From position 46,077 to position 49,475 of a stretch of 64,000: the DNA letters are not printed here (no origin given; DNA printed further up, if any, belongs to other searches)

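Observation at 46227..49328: One-polypeptide ECF sigma factor tethered to the membrane and fused to an ~800-aa extracytoplasmic domain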

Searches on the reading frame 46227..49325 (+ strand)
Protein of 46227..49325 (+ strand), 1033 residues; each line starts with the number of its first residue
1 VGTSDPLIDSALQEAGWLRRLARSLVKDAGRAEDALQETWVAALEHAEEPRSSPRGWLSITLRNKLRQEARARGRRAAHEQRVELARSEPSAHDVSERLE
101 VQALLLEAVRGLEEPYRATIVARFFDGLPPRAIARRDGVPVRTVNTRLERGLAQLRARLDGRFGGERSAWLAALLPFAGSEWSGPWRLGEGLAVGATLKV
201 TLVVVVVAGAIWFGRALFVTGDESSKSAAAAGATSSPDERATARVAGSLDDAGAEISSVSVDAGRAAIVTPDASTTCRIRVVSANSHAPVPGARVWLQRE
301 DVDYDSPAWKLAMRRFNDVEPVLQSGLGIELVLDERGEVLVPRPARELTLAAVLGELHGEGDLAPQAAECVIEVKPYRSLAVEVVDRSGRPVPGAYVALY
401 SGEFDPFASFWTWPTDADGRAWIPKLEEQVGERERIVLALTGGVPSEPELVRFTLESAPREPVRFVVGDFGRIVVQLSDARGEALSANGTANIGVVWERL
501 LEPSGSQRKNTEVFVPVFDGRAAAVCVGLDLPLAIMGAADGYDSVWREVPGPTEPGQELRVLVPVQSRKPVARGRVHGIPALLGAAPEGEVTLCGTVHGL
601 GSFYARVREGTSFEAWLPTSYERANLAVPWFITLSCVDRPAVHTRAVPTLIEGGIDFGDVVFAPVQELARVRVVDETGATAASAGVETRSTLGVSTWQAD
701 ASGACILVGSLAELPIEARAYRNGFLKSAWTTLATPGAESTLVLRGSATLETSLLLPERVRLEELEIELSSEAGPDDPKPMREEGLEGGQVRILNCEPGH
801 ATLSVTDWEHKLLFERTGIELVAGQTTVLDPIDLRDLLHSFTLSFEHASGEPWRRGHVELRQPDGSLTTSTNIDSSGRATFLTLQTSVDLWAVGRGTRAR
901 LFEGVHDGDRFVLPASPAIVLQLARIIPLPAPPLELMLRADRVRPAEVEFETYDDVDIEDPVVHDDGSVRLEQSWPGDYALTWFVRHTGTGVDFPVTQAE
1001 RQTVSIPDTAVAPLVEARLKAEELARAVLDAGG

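Call 3: search_protein_families(library=pfam, proteins=[window:46227-49325:+], max_evalue=1)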
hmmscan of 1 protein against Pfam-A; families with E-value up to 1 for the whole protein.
window:46227-49325:+ (1033 aa): 10 families
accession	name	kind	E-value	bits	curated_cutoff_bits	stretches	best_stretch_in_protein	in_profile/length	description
PF13620.12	CarboxypepD_reg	-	3.8e-11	43.6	32.3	1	380-428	2-47/82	Carboxypeptidase regulatory-like domain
PF04542.20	Sigma70_r2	-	3.6e-10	39.9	24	1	15-76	6-71/71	Sigma-70 region 2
PF08281.18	Sigma70_r4_2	-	4.4e-09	36.3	25.7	1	104-155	3-54/54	Sigma-70, region 4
PF24107.1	DUF7382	-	0.00015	22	27.4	1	378-422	20-63/65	Domain of unknown function (DUF7382)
PF04545.22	Sigma70_r4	-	0.0007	19.5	24.1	1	111-157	4-50/50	Sigma-70, region 4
PF02369.22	Big_1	-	0.0057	17.2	34.9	0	380-421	21-62/93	Bacterial Ig-like domain (group 1)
PF11974.14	bMG3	-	0.0061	16.9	34.9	1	388-439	24-74/103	Bacterial alpha-2-macroglobulin MG3 domain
PF22029.2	PhyR_sigma2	-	0.0078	16.7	27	1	18-58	8-50/55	Sigma2 domain of PhyR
PF07638.17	Sigma70_ECF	-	0.11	12.8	21.1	1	63-150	84-174/185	ECF sigma factor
PF19889.5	DUF6362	-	0.25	12.2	31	1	79-154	27-97/98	Domain of unknown function (DUF6362)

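Call 4: search_protein_families(library=ncbifam, proteins=[window:46227-49325:+], max_evalue=1)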
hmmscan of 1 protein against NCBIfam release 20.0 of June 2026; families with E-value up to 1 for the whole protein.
window:46227-49325:+ (1033 aa): 65 families (the best 25 are shown)
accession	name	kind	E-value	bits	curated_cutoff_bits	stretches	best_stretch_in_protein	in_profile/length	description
TIGR02983.1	SigE-fam_strep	subfamily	4.5e-16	59.2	141.55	1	17-161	18-160/162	SigE family RNA polymerase sigma factor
TIGR02937.1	sigma70-ECF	superfamily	1.3e-15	57.4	42.9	1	18-159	14-165/165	sigma-70 family RNA polymerase sigma factor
NF007227.0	PRK09645.1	subfamily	5.9e-15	55.6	202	1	15-161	23-172/177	sigma-70 family RNA polymerase sigma factor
TIGR02985.1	Sig70_bacteroi1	subfamily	1.6e-12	47.9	126.4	1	18-159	14-162/162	RNA polymerase sigma-70 factor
NF008888.0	PRK11922.1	equivalog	5e-12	45.9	204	1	18-165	43-202/231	RNA polymerase sigma factor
NF009164.0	PRK12511.1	equivalog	2.1e-11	43.7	185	1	14-161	13-161/182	RNA polymerase sigma factor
TIGR02989.1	Sig-70_gvs1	subfamily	2.4e-11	43.8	124.55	1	17-156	13-155/158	RNA polymerase sigma-70 factor, Rhodopirellula/Verrucomicrobium family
NF007228.0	PRK09646.1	subfamily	5.1e-10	39.3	226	1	21-161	46-192/194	ECF RNA polymerase sigma factor SigK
NF009166.1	PRK12513.1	equivalog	5.9e-10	39.2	206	1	24-160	41-187/193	RNA polymerase sigma factor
NF008893.0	PRK11924.2-3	equivalog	2.8e-09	36.7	331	1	13-157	29-178/181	RNA polymerase sigma factor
NF009172.0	PRK12519.1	subfamily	7.4e-09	35.4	222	1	19-161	43-191/194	RNA polymerase sigma factor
NF009189.0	PRK12537.1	equivalog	1.2e-08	34.7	261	1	13-157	31-179/182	RNA polymerase sigma factor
NF009186.0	PRK12534.1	equivalog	1.3e-08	34.8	267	1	25-160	45-186/187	RNA polymerase sigma factor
NF053879.1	RNAPolSigSigVBac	equivalog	3.2e-08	33.4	190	1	7-159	6-155/160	RNA polymerase sigma factor SigV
NF007225.0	PRK09643.1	equivalog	1.3e-07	31.5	190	1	18-160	40-183/204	RNA polymerase sigma factor SigM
TIGR02984.1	Sig-70_plancto1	subfamily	2.5e-06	27.2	183.75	1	74-159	103-188/189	RNA polymerase sigma-70 factor, Planctomycetaceae-specific subfamily 1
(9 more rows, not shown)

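Call 6: find_homologous_proteins(query=window:46227-49325:+, max_evalue=0.001)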
Query window:46227-49325:+ (1033 aa): 225 proteins with E <= 0.001 among 8000 candidates; the best 120 are listed.
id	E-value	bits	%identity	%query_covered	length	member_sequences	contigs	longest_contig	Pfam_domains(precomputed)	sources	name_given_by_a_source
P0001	0.0e+0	2290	100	100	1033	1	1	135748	PF04542.21,PF13620.13,PF08281.19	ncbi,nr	ncbi:MAG: sigma-70 family RNA polymerase sigma factor [Planctomycetes bacterium]|nr:sigma-70 family 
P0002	0.0e+0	1071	54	100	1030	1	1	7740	PF04542.21,PF13620.13,PF08281.19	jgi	jgi:RNA polymerase sigma-70 factor (ECF subfamily)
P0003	1.2e-284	965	51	100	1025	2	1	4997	PF04542.21,PF13620.13,PF08281.19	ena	-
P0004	4.0e-283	960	51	100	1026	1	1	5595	PF04545.23,PF04542.21,PF13620.13,PF08281.19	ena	-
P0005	2.4e-223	762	51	73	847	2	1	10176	PF13620.13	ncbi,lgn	-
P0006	5.0e-201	688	49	73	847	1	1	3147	PF13620.13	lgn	-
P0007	7.0e-197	675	48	75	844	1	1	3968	PF13620.13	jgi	jgi:hypothetical protein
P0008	8.0e-196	671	47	78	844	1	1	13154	PF13620.13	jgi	jgi:hypothetical protein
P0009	2.7e-184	633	47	74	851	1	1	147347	PF13620.13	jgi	jgi:hypothetical protein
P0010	3.9e-125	437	40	76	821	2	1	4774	PF13620.13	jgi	-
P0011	1.0e-72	264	70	19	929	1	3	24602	PF04542.21,PF13620.13,PF08281.19,PF22029.3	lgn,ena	-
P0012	1.7e-72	263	50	29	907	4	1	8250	PF13715.13,PF14686.13,PF04542.21,PF13620.13,PF08281.19,PF22904.4,PF17210.10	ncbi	-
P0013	2.5e-72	262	61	23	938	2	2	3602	PF04542.21,PF13620.13,PF08281.19,PF22904.4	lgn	-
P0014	4.2e-70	255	53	28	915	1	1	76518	PF13715.13,PF04545.23,PF04542.21,PF13620.13,PF08281.19,PF22029.3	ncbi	-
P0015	4.8e-69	252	64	20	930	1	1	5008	PF04542.21,PF13620.13,PF08281.19,PF22904.4,PF17210.10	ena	-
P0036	3.4e-38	149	39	28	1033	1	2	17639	PF10670.16,PF13715.13,PF04545.23,PF04542.21,PF13620.13,PF08281.19,PF22904.4,PF17210.10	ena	-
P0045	1.4e-34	137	48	17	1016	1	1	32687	PF10670.16,PF13715.13,PF04545.23,PF04542.21,PF00775.28,PF13620.13,PF08281.19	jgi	-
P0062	2.6e-32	130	34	38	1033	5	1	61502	PF17789.8,PF02369.23,PF04542.21,PF13620.13,PF08281.19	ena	-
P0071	7.1e-31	125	41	19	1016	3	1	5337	PF02369.23,PF04545.23,PF04542.21,PF13620.13,PF08281.19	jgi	-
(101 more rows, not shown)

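Call 9: find_encoding_contigs(protein=P0009, flank=6000, max_places=3)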
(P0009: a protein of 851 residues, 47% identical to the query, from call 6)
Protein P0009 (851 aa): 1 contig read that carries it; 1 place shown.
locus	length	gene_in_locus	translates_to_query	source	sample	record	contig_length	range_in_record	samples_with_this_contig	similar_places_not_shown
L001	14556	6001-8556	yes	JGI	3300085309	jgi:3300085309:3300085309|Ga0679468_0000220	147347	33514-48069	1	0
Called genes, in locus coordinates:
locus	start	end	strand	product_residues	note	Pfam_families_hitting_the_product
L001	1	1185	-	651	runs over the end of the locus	PF13231:PMT_2 (weak)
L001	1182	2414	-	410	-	PF00535:Glycos_transf_2, PF26629:GT2_TM_C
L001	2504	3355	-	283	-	PF13714:PEP_mutase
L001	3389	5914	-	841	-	PF00270:DEAD, PF00271:Helicase_C, PF08482:HrpB_C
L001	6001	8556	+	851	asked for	PF13620:CarboxypepD_reg (faint)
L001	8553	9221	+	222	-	PF14117:DUF4287, PF18899:DUF5655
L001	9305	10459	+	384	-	PF04055:Radical_SAM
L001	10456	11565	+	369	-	PF04055:Radical_SAM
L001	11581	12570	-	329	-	PF01479:S4, PF00849:PseudoU_synth_2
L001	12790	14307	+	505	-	PF13620:CarboxypepD_reg (weak), PF14686:fn3_3 (faint), PF13715:CarbopepD_reg_2 (faint), PF13620:CarboxypepD_reg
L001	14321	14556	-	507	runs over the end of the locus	PF13606:Ank_3 (faint), PF13857:Ank_5 (faint), PF00023:Ank (faint), PF13637:Ank_4 (faint), PF12796:Ank_2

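Call 23: find_encoding_contigs(protein=P0002, flank=6000, max_places=2)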
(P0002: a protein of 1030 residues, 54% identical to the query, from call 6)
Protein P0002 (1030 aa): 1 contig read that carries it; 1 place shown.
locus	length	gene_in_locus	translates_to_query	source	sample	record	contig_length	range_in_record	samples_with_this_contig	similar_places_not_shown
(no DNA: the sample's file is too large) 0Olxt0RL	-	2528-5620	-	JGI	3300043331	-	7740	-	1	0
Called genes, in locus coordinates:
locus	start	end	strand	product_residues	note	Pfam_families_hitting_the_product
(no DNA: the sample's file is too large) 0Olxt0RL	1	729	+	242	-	?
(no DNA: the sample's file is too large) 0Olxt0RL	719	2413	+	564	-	-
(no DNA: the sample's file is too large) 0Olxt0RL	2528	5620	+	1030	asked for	PF04542:Sigma70_r2 (weak), PF08281:Sigma70_r4_2, PF13620:CarboxypepD_reg (faint)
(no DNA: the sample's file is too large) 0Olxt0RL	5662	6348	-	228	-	PF02353:CMAS, PF01135:PCMT (weak), PF01209:Ubie_methyltran, PF13489:Methyltransf_23, PF13649:Methyltransf_25, PF13847:Methyltransf_31, PF08241:Methyltransf_11, PF08242:Methyltransf_12, +3 more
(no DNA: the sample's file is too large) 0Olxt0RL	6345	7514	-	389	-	PF00534:Glycos_transf_1 (weak), PF13692:Glyco_trans_1_4, PF13524:Glyco_trans_1_2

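Call 36: predict_structure(alignment_id=A2)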
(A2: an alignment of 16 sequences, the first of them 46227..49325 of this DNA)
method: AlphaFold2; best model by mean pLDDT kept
length: 1033 residues; sequences in the alignment: 16
mean_pLDDT: 77.4   pTM: 0.60
mean pLDDT of the five models: 77.4, 76.1, 74.0, 73.5, 72.3
residues with pLDDT >= 90: 304; 70-90: 450; 50-70: 172; < 50: 107
segments of 3 or more residues with pLDDT < 50: 1-5, 79-91, 178-198, 212-272, 585-587
pLDDT, mean of each block of 10 residues (from residue 1): 44 57 61 63 56 58 62 55 40 62 81 90 78 86 88 85 75 57 30 41 63 42 26 26 26 25 30 74 93 95 80 86 93 95 88 92 87 92 95 92 75 92 88 85 89 90 94 93 89 82 65 86 91 89 85 93 87 87 57 80 85 81 75 73 82 89 80 90 85 74 80 88 85 91 90 80 78 56 61 85 84 90 90 87 88 84 79 82 87 85 93 91 92 92 75 61 93 90 92 90 90 92 92 75
secondary structure, 60 per line:
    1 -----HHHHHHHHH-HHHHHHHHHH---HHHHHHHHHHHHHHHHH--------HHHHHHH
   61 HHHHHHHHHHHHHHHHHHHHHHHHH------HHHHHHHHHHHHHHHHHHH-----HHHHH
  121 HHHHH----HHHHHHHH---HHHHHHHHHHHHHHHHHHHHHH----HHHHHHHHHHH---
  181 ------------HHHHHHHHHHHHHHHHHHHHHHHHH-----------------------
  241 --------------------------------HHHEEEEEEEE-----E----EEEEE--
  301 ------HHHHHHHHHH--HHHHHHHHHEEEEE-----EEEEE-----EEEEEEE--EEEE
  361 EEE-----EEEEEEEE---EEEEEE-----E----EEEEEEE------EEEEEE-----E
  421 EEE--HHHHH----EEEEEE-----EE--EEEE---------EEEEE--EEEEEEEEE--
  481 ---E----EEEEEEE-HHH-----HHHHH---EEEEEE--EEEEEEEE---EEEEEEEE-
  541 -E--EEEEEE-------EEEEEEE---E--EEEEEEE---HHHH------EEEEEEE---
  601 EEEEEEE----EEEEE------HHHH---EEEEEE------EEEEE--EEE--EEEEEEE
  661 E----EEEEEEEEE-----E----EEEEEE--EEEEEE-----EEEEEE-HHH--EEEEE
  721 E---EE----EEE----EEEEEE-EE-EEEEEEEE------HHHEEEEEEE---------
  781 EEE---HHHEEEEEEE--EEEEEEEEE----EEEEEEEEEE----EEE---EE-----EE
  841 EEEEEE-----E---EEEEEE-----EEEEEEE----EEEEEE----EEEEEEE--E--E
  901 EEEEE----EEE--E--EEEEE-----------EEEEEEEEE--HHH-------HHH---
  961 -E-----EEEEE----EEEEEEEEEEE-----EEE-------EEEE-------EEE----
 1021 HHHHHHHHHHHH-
elements in order (helices of 4 or more, strands of 3 or more residues): H6-14 H16-25 H29-45 H54-85 H92-110 H116-125 H130-137 H141-162 H167-177 H193-217 E276-283 E294-298 H307-316 H319-327 E328-332 E338-342 E348-354 E357-363 E369-376 E380-385 E396-402 E409-414 E420-423 H426-430 E435-440 E450-453 E463-467 E470-478 E489-495 H505-509 E513-518 E521-528 E532-539 E545-550 E558-564 E571-577 H581-584 E591-597 E601-607 E612-616 H623-626 E630-635 E642-646 E649-651 E654-661 E666-674 E685-690 E693-698 E704-709 E716-721 E731-733 E738-743 E748-755 E765-771 E781-783 E790-796 E799-807 E812-821 E826-828 E839-846 E856-861 E867-873 E878-883 E888-894 E900-905 E910-912 E918-922 E934-942 E968-972 E977-987 E993-995 E1003-1006 E1014-1016 H1021-1032

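Call 40: fold_search(model_id=the predicted structure, library=pdb)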
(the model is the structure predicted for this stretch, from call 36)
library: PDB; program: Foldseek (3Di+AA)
matches with E <= 10: 1451; with E <= 0.001: 178
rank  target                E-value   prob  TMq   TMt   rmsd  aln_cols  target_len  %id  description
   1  6fwv_A                1.2e-12  1.00  0.09  0.15  34.6       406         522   11  The Bacillus anthracis TIE protein (released 2018-08-08)
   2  6fwv_B                1.4e-12  1.00  0.09  0.15  34.6       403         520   11  The Bacillus anthracis TIE protein (released 2018-08-08)
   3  9flp_A                4.1e-12  0.96  0.05  0.05  96.7       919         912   10  CryoEM structure of the neck (1403-2314) in the grappling hook protein A (GhpA) in the bacterium Aureispira sp. CCB-QB (released 2024-10-16)
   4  7u8t_B                2.3e-10  1.00  0.09  0.14  34.4       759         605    9  Vps13 adaptor binding domain in complex with Mcp1 PxP motif peptide (released 2022-03-30)
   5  9ijj_4G               3.1e-10  0.84  0.05  0.02  76.5       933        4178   10  In situ structure of the central apparatus in mouse sperm axoneme. (released 2025-06-04)
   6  7q1y_A                8.6e-10  0.89  0.07  0.06  32.9      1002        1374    7  X-ray structure of human A2ML1 (released 2022-04-20)
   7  4p99_A                1.7e-09  0.99  0.06  0.13  42.5       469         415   12  Ca2+-stabilized adhesin helps an Antarctic bacterium reach out and bind ice (released 2014-06-18)
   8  7vcn_B                4.4e-09  1.00  0.09  0.17  31.6       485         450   10  Crystal Structure of PitA fragment from pilus islet-2 of Streptococcus oralis with Tb-Xo4 (released 2022-07-13)
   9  4oq1                  5.5e-09  1.00  0.09  0.23  21.9       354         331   14  Structure of the Streptococcal ancillary pilin (released 2014-04-23)
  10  7w6b                  7.2e-09  1.00  0.09  0.11  30.7       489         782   12  Crystal Structure of PitA from pilus islet-2 of Streptococcus oralis (released 2022-06-01)
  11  7q61_A                9.5e-09  0.82  0.06  0.05  36.8       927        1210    9  Structure of TEV conjugated A2ML1 (A2ML1-TC) (released 2022-04-20)
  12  7vcr_B                1.1e-08  1.00  0.10  0.18  31.9       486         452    9  Crystal Structure of PitA fragment from pilus islet-2 of Streptococcus oralis (released 2022-06-01)
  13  7q60                  1.2e-08  0.90  0.07  0.06  33.0       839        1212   10  Structure of TEV cleaved A2ML1 (A2ML1-TE) (released 2022-04-20)
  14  8ayh_B                1.9e-08  0.89  0.09  0.09  29.7      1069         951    8  Structure of Complement C5 in Complex with small molecule inhibitor and CVF (released 2022-12-21)
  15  7q62_A                2.7e-08  0.82  0.06  0.06  32.7       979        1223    8  Structure of TEV cleaved A2ML1 dimer (A2ML1-TT dimer) (released 2022-04-20)
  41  7o7p_A                3.6e-06  0.33  0.06  0.06  32.9      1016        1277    8  (h-alpha2M)4 activated state (released 2022-04-13)
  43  7o7p_C                4.0e-06  0.30  0.06  0.06  32.9      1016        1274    8  (h-alpha2M)4 activated state (released 2022-04-13)
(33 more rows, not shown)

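Call 49: find_encoding_contigs(protein=P0005, flank=5000, max_places=2)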
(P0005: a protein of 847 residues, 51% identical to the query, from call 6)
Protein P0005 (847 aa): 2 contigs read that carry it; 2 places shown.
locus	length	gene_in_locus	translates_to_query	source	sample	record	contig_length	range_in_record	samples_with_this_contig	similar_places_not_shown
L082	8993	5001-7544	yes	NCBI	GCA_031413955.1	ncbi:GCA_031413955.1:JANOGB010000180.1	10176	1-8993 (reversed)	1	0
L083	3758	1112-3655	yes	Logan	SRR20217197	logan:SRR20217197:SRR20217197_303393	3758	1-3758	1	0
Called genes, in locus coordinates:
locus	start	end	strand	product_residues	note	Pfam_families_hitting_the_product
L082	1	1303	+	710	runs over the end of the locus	PF00771:FHIPEP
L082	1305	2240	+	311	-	PF00448:SRP54, PF01656:CbiA (faint)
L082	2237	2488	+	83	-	-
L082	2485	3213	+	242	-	PF04542:Sigma70_r2, PF04539:Sigma70_r3, PF08281:Sigma70_r4_2, PF04545:Sigma70_r4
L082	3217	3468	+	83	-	-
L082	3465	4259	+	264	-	-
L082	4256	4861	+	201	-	-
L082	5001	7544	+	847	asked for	PF13620:CarboxypepD_reg (faint)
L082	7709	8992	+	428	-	?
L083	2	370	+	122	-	?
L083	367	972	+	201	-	-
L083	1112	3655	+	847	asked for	PF13620:CarboxypepD_reg (faint)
